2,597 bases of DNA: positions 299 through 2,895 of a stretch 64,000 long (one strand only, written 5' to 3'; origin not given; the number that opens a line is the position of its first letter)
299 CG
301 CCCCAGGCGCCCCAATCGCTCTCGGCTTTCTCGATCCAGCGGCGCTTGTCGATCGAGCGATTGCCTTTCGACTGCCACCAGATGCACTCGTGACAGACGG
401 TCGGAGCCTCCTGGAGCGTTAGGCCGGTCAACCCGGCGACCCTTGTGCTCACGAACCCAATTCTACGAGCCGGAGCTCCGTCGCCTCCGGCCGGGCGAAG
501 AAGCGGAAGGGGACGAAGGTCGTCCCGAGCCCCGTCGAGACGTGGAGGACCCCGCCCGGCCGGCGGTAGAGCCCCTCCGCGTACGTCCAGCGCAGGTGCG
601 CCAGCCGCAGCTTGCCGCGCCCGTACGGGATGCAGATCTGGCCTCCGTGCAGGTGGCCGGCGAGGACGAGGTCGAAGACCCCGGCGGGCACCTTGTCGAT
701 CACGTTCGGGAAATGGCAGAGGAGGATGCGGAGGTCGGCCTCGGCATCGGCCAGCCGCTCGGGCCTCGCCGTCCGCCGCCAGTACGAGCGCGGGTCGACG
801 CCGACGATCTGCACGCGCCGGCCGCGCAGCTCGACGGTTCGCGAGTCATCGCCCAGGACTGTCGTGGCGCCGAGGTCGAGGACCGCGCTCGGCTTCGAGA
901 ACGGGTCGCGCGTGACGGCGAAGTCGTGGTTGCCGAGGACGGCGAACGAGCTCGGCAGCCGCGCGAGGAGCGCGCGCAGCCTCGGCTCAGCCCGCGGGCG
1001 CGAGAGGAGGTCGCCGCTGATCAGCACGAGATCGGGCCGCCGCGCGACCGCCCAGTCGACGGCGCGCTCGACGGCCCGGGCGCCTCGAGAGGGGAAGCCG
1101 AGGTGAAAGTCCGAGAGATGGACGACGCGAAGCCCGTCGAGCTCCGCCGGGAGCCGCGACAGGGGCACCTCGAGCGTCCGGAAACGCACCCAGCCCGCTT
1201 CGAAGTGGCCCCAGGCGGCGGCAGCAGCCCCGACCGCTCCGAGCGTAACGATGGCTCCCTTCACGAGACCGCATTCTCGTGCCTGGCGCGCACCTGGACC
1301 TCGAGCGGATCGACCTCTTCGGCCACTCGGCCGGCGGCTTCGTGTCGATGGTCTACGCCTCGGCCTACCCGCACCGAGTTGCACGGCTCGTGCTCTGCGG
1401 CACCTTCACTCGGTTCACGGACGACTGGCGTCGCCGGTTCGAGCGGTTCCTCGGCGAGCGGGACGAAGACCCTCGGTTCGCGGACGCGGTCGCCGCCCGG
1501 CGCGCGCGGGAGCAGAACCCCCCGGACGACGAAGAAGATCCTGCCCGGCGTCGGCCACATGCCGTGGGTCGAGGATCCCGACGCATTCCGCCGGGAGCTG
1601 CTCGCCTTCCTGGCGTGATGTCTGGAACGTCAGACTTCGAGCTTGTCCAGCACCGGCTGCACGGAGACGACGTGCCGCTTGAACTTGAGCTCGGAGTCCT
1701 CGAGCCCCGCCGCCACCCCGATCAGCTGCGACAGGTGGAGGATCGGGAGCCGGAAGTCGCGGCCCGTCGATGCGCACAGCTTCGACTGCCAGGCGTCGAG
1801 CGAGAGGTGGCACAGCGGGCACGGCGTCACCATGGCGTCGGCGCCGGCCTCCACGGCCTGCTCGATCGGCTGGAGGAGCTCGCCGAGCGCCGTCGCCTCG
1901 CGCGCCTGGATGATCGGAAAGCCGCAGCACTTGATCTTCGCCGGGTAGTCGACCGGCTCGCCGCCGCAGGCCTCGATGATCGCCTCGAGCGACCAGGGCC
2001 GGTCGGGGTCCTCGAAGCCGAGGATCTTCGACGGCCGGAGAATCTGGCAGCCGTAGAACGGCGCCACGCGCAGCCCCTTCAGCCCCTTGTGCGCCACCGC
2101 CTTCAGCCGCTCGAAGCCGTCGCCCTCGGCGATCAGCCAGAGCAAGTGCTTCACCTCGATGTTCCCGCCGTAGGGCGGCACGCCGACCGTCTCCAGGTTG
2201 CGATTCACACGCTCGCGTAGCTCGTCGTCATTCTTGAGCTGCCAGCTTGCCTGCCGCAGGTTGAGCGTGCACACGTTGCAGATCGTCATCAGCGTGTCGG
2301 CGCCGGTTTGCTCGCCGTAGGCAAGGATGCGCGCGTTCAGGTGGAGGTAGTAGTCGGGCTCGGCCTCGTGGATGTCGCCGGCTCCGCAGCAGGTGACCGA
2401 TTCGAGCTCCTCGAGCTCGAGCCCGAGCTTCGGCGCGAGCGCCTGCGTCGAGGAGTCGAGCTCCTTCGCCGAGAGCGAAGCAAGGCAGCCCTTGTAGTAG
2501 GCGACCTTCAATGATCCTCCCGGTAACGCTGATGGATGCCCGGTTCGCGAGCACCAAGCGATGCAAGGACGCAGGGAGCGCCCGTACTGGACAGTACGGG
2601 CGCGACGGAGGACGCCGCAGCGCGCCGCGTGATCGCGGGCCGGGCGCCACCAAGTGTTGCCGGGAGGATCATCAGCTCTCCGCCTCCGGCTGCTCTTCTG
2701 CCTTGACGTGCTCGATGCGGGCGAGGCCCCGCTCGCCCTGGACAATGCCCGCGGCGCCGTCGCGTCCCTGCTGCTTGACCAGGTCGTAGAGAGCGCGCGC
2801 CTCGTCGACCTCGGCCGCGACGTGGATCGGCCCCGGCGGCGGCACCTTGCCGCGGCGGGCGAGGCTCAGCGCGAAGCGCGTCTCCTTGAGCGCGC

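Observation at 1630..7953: Three paralogous lipoprotein genes translationally coupled inside an sdhA-sdhB operon of type-E-like architecture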

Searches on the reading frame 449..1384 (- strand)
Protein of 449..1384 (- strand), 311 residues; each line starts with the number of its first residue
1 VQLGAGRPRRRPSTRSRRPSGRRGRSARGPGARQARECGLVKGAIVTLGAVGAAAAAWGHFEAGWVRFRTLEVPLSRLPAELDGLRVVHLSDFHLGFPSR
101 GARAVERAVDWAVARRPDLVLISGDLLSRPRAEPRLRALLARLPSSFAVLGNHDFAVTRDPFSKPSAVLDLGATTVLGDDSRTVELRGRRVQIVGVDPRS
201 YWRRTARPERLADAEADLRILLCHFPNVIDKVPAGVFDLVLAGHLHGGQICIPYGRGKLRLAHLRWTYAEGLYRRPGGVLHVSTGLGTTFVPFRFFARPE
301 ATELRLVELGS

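Call 39: search_protein_families(library=pfam, proteins=[window:449-1384:-], max_evalue=0.00001)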
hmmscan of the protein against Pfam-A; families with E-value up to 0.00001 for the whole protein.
window:449-1384:- (311 aa): 2 families
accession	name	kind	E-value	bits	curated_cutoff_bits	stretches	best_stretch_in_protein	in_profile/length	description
PF00149.33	Metallophos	-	4.2e-13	50.6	21.5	1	85-247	1-190/191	Calcineurin-like phosphoesterase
PF12850.12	Metallophos_2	-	3.6e-06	27.5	27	0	86-195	2-60/154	Calcineurin-like phosphoesterase superfamily domain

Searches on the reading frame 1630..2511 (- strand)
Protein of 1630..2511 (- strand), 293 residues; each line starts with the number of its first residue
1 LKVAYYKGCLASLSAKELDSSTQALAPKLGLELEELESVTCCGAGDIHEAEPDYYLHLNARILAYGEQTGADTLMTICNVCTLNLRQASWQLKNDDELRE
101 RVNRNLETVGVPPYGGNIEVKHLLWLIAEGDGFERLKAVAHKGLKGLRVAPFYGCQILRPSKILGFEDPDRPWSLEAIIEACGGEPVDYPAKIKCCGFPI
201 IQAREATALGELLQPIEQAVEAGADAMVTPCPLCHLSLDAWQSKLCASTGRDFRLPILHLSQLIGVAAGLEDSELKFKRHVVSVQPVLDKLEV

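Call 6: search_protein_families(library=ncbifam, proteins=[window:1630-2511:-], max_evalue=0.1)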
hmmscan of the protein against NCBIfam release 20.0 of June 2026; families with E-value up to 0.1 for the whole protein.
window:1630-2511:- (293 aa): 7 families
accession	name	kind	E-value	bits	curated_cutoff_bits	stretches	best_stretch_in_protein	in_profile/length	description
NF042965.1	MFR_anch_SdhE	equivalog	1.3e-60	205.3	500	1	2-282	2-276/282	8-methylmenaquinol:fumarate reductase membrane anchor subunit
TIGR03288.1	CoB_CoM_SS_B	equivalog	6.2e-59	199.6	345.15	1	2-291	1-290/290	CoB--CoM heterodisulfide reductase subunit B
NF041780.1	hetero_SS_HdrB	equivalog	3.9e-22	78.9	450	1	3-290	6-304/304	ferredoxin:CoB-CoM heterodisulfide reductase subunit HdrB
NF045670.1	quin_L_LdhH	equivalog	2e-13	49.5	800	2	1-103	467-570/706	L-lactate dehydrogenase (quinone) large subunit LdhH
NF004898.0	PRK06259.1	equivalog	2.1e-08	33.3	385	1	29-90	405-468/488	fumarate reductase (CoM/CoB) subunit TfrB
NF008369.0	PRK11168.1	equivalog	4.5e-06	25.8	278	1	2-94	168-261/401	anaerobic glycerol-3-phosphate dehydrogenase subunit C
NF008434.0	PRK11274.1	equivalog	0.0031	16.5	333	1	2-104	169-274/409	glycolate oxidase subunit GlcF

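Call 53: find_homologous_proteins(query=window:1630-2511:-, max_evalue=1e-30)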
Query window:1630-2511:- (293 aa): 7955 proteins with E <= 1e-30 among 8000 candidates; the best 120 are listed.
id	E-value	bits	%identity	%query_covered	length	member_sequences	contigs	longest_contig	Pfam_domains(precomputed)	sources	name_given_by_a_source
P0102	6.3e-247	835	82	79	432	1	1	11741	PF02754.22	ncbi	-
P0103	2.1e-184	630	75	83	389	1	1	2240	PF02754.22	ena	-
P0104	5.9e-179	612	90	100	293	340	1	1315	PF02754.22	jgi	jgi:succinate dehydrogenase / fumarate reductase cytochrome b subunit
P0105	1.1e-177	608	89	100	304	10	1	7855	PF02754.22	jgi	jgi:succinate dehydrogenase / fumarate reductase, cytochrome b subunit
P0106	1.3e-177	608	90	100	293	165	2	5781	PF02754.22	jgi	jgi:succinate dehydrogenase / fumarate reductase, cytochrome b subunit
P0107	2.2e-176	604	90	100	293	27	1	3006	PF02754.22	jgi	jgi:succinate dehydrogenase / fumarate reductase cytochrome b subunit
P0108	2.6e-176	603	90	100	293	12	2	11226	PF02754.22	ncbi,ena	-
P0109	1.1e-175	601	89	100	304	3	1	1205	PF02754.22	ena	-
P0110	1.7e-175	601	88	99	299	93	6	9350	PF02754.22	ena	-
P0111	2.2e-175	600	89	100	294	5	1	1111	PF02754.22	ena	-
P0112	3.5e-175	600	88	100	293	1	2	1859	PF02754.22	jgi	jgi:succinate dehydrogenase / fumarate reductase cytochrome b subunit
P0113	3.8e-175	600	88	100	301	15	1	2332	PF02754.22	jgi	jgi:succinate dehydrogenase / fumarate reductase, cytochrome b subunit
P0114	4.1e-175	599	89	100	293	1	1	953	PF02754.22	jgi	jgi:succinate dehydrogenase / fumarate reductase, cytochrome b subunit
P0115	6.5e-175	599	87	100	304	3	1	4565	PF02754.22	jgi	jgi:succinate dehydrogenase / fumarate reductase cytochrome b subunit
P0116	1.0e-174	598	88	100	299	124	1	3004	PF02754.22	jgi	jgi:succinate dehydrogenase / fumarate reductase cytochrome b subunit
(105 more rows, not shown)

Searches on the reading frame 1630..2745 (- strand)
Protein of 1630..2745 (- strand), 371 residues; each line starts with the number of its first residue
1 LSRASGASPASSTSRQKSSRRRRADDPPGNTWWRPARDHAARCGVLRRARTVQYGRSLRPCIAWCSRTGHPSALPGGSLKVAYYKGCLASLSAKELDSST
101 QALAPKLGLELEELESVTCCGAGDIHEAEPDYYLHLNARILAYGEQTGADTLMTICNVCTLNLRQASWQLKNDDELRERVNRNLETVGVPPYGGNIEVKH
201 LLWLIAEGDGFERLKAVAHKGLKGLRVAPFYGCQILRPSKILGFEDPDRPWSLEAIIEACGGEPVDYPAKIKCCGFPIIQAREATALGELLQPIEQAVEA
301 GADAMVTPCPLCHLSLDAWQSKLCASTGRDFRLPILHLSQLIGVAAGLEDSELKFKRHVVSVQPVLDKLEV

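Call 3: search_protein_families(library=pfam, proteins=[window:1630-2745:-], max_evalue=0.1)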
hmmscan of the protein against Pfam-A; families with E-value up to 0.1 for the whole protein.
window:1630-2745:- (371 aa): 2 families
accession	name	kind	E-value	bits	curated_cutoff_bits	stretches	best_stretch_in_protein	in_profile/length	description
PF02754.22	CCG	-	6.8e-27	93.8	20.6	2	81-164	1-85/85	Cysteine-rich domain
PF22196.1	HdrB-like_C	-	0.061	13.8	33.4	1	297-358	23-86/87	HdrB-like C-terminal domain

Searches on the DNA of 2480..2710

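Call 72: search_rna_families(source=window, start=2480, end=2710, threshold=evalue, max_evalue=1)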
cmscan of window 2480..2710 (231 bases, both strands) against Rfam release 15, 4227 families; matches with E-value up to 1: 2.
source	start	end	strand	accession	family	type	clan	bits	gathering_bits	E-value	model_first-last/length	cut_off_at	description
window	2511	2672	+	RF04159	MIR1437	Gene; miRNA;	-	23.4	168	0.043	1-192/192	no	MIR1437 microRNA precursor family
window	2511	2672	-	RF04159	MIR1437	Gene; miRNA;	-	21.4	168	0.12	1-192/192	no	MIR1437 microRNA precursor family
